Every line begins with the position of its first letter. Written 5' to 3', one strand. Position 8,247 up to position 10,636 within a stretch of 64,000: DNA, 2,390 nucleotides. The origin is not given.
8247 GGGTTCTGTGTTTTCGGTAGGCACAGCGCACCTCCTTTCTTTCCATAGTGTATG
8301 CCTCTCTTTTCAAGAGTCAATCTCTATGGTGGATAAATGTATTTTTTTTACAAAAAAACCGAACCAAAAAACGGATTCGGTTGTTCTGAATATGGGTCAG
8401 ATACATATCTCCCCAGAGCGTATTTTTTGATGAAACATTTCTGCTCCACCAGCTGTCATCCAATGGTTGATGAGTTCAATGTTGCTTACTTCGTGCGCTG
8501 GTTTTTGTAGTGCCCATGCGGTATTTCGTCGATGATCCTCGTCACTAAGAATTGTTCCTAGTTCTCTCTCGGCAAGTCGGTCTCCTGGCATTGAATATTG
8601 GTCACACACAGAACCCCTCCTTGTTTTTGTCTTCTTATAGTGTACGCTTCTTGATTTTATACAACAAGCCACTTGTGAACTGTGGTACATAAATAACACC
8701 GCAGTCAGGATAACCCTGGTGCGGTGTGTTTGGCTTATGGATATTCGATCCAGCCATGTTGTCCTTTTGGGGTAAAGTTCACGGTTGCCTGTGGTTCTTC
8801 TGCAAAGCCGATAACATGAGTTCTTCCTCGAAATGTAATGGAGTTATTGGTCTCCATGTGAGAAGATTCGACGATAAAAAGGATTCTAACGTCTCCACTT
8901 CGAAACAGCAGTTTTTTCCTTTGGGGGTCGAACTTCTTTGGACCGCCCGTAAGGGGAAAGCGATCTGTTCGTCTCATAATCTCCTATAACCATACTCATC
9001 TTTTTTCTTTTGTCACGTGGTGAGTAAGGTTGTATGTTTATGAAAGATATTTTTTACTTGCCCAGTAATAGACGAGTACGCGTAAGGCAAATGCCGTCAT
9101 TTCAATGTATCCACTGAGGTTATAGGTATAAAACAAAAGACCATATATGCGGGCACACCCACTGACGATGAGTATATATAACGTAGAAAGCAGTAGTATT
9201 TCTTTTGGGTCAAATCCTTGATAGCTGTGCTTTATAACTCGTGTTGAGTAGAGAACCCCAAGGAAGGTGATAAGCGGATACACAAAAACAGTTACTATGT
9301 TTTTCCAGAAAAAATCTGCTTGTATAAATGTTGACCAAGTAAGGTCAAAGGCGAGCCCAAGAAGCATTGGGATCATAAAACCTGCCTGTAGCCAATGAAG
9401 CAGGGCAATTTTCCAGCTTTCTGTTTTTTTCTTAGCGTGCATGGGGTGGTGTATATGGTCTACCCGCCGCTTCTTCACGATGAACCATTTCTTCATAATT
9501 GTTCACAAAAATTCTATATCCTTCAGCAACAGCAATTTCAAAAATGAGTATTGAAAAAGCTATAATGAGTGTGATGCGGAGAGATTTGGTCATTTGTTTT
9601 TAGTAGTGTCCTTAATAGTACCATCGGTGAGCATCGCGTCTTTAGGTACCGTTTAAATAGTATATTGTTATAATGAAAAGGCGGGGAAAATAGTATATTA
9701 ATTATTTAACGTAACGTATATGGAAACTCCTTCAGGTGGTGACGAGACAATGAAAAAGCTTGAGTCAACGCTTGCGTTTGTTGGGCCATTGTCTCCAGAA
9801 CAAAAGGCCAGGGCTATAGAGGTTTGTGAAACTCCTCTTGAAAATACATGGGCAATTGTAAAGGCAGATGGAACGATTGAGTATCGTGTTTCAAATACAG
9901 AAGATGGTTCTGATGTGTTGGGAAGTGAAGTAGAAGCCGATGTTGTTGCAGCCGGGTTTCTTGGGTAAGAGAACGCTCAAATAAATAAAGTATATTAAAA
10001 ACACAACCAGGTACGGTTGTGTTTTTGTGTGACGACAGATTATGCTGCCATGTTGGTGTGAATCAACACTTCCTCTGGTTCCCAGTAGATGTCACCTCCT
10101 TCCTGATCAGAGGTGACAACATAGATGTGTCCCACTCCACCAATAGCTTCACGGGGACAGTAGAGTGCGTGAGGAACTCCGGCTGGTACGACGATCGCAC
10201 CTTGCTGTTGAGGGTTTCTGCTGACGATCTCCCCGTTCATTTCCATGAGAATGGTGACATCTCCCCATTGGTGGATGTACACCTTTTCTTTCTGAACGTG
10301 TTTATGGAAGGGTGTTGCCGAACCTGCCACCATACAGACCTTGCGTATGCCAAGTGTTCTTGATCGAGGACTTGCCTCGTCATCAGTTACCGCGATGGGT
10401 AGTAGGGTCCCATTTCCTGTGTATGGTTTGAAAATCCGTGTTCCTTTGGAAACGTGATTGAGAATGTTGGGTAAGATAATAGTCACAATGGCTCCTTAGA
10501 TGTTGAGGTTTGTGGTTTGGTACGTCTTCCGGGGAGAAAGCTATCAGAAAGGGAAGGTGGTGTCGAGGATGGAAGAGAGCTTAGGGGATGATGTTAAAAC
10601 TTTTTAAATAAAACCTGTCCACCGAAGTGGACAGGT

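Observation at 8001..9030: Three independently terminated small-protein genes with strong Shine-Dalgarno sites; two are paralogs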

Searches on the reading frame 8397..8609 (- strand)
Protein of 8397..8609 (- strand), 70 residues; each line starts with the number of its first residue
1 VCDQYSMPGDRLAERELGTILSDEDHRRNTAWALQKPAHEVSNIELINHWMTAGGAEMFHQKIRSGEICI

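Call 4: search_protein_families(library=pfam, proteins=[window:8397-8609:-], max_evalue=1)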
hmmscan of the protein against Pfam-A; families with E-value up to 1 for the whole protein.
window:8397-8609:- (70 aa): 0 families

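Call 9: find_homologous_proteins(query=window:8397-8609:-, max_evalue=0.01)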
Query window:8397-8609:- (70 aa): 1 proteins with E <= 0.01 among 1 candidates.
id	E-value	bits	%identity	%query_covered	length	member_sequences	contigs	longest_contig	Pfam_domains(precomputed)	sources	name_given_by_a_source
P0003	1.0e-41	157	100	100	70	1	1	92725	-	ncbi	-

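Call 31: search_protein_families(library=phrogs, proteins=[P0003], max_evalue=1)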
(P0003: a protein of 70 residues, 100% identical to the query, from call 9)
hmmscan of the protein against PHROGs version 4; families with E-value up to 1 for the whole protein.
P0003 (70 aa): 1 family
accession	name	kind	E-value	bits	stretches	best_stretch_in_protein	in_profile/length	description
phrog_26404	-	unknown function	0.073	14.4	1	27-53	20-46/53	-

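Call 32: search_protein_families(library=ncbifam, proteins=[P0003], max_evalue=1)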
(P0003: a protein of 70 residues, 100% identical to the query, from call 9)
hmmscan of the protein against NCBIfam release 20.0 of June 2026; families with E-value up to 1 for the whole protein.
P0003 (70 aa): 0 families

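Call 33: search_protein_families(library=padloc, proteins=[P0003], max_evalue=1)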
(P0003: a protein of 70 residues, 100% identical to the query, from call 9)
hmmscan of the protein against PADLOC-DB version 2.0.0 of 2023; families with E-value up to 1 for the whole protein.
P0003 (70 aa): 0 families

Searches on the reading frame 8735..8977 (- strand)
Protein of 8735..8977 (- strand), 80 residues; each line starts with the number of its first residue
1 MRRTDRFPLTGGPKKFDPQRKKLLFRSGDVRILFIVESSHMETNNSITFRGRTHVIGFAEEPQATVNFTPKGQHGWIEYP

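Call 4: search_protein_families(library=pfam, proteins=[window:8735-8977:-], max_evalue=1)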
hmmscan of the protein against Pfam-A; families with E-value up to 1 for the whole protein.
window:8735-8977:- (80 aa): 0 families

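Call 31: search_protein_families(library=phrogs, proteins=[window:8735-8977:-], max_evalue=1)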
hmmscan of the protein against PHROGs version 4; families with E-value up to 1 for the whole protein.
window:8735-8977:- (80 aa): 0 families

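Call 32: search_protein_families(library=ncbifam, proteins=[window:8735-8977:-], max_evalue=1)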
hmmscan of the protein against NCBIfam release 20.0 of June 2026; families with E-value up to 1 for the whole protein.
window:8735-8977:- (80 aa): 0 families

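Call 33: search_protein_families(library=padloc, proteins=[window:8735-8977:-], max_evalue=1)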
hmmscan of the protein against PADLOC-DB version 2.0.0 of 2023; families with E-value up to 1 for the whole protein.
window:8735-8977:- (80 aa): 0 families

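Call 51: find_related_loci(query=A4, collection=metagenome_contigs, flank=5000)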
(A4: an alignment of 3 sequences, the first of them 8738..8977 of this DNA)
Query A4 (80 aa) in metagenome_contigs; peptide patterns used: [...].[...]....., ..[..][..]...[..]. (x = any residue, [..] = any of these).
127 stretches matched a pattern, but none encodes a relative of the query by tblastn (E <= 1e-3).

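Call 59: search_solved_structures(query=A4, max_evalue=10)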
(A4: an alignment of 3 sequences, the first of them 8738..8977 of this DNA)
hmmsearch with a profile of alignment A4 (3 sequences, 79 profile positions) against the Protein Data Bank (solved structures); distinct sequences matched with E-value up to 10: 0.

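Call 79: search_dna_similar(query=window:8738-8977:-, collection=phages, mode=protein, max_evalue=0.1, max_rows=10)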
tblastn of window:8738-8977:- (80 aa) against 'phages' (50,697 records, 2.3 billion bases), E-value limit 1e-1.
No match.

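Call 80: search_dna_similar(query=window:8738-8977:-, collection=plasmids, mode=protein, max_evalue=0.1, max_rows=10)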
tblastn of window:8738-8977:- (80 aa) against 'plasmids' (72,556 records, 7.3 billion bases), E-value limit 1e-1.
No match.

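Call 81: find_related_loci(query=A4, collection=viral_contigs, flank=3000)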
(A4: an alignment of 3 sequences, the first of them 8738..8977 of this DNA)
Query A4 (80 aa) in viral_contigs; peptide patterns used: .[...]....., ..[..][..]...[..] (x = any residue, [..] = any of these).
43 stretches matched a pattern, but none encodes a relative of the query by tblastn (E <= 1e-3).

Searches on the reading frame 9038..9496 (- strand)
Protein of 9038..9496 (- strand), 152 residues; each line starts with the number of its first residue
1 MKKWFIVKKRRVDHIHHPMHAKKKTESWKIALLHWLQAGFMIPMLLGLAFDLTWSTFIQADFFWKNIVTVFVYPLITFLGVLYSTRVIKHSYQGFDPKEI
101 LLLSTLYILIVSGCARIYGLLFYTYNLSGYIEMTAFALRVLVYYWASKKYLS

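Call 4: search_protein_families(library=pfam, proteins=[window:9038-9496:-], max_evalue=1)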
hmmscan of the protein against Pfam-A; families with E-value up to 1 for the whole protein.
window:9038-9496:- (152 aa): 1 family
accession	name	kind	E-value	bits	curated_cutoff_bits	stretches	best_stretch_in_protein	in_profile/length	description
PF09843.14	DUF2070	-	0.23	10.1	30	1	25-148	11-124/561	Predicted membrane protein (DUF2070)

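Call 31: search_protein_families(library=phrogs, proteins=[window:9038-9496:-], max_evalue=1)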
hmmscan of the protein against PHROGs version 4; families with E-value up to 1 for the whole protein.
window:9038-9496:- (152 aa): 0 families

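Call 32: search_protein_families(library=ncbifam, proteins=[window:9038-9496:-], max_evalue=1)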
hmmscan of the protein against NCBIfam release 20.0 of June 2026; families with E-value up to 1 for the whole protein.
window:9038-9496:- (152 aa): 0 families

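Call 33: search_protein_families(library=padloc, proteins=[window:9038-9496:-], max_evalue=1)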
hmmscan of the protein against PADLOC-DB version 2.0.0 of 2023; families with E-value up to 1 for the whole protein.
window:9038-9496:- (152 aa): 0 families

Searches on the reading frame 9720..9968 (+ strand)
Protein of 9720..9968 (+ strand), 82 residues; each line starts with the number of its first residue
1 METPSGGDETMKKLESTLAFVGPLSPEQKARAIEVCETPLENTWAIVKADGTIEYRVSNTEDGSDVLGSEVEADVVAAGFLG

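Call 4: search_protein_families(library=pfam, proteins=[window:9720-9968:+], max_evalue=1)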
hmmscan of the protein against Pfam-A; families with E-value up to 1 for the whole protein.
window:9720-9968:+ (82 aa): 0 families

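Call 31: search_protein_families(library=phrogs, proteins=[window:9720-9968:+], max_evalue=1)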
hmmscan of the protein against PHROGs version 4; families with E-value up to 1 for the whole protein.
window:9720-9968:+ (82 aa): 2 families
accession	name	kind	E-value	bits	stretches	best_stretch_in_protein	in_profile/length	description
phrog_22600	-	unknown function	0.026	16.2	1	41-77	58-94/100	-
phrog_13711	-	unknown function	0.21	12.8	0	4-29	20-45/52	-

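Call 32: search_protein_families(library=ncbifam, proteins=[window:9720-9968:+], max_evalue=1)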
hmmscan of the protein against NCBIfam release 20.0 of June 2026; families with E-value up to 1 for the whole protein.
window:9720-9968:+ (82 aa): 0 families

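Call 33: search_protein_families(library=padloc, proteins=[window:9720-9968:+], max_evalue=1)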
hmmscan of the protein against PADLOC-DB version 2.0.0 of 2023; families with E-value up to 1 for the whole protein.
window:9720-9968:+ (82 aa): 0 families

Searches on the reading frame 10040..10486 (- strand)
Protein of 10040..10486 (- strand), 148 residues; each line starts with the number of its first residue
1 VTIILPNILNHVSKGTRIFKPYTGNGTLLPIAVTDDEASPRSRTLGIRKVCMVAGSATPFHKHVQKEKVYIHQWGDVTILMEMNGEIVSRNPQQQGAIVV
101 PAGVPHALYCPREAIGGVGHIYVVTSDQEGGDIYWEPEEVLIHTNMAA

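Call 4: search_protein_families(library=pfam, proteins=[window:10040-10486:-], max_evalue=1)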
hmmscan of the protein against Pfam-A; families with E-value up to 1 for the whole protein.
window:10040-10486:- (148 aa): 1 family
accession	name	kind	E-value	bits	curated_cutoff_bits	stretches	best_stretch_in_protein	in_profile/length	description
PF00190.28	Cupin_1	-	0.13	12.3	22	1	45-111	33-102/151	Cupin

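Call 31: search_protein_families(library=phrogs, proteins=[window:10040-10486:-], max_evalue=1)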
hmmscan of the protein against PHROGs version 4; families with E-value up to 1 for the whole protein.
window:10040-10486:- (148 aa): 0 families

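Call 32: search_protein_families(library=ncbifam, proteins=[window:10040-10486:-], max_evalue=1)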
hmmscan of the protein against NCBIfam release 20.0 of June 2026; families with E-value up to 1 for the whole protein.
window:10040-10486:- (148 aa): 0 families

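Call 33: search_protein_families(library=padloc, proteins=[window:10040-10486:-], max_evalue=1)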
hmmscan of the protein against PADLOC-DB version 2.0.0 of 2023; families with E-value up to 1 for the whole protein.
window:10040-10486:- (148 aa): 0 families
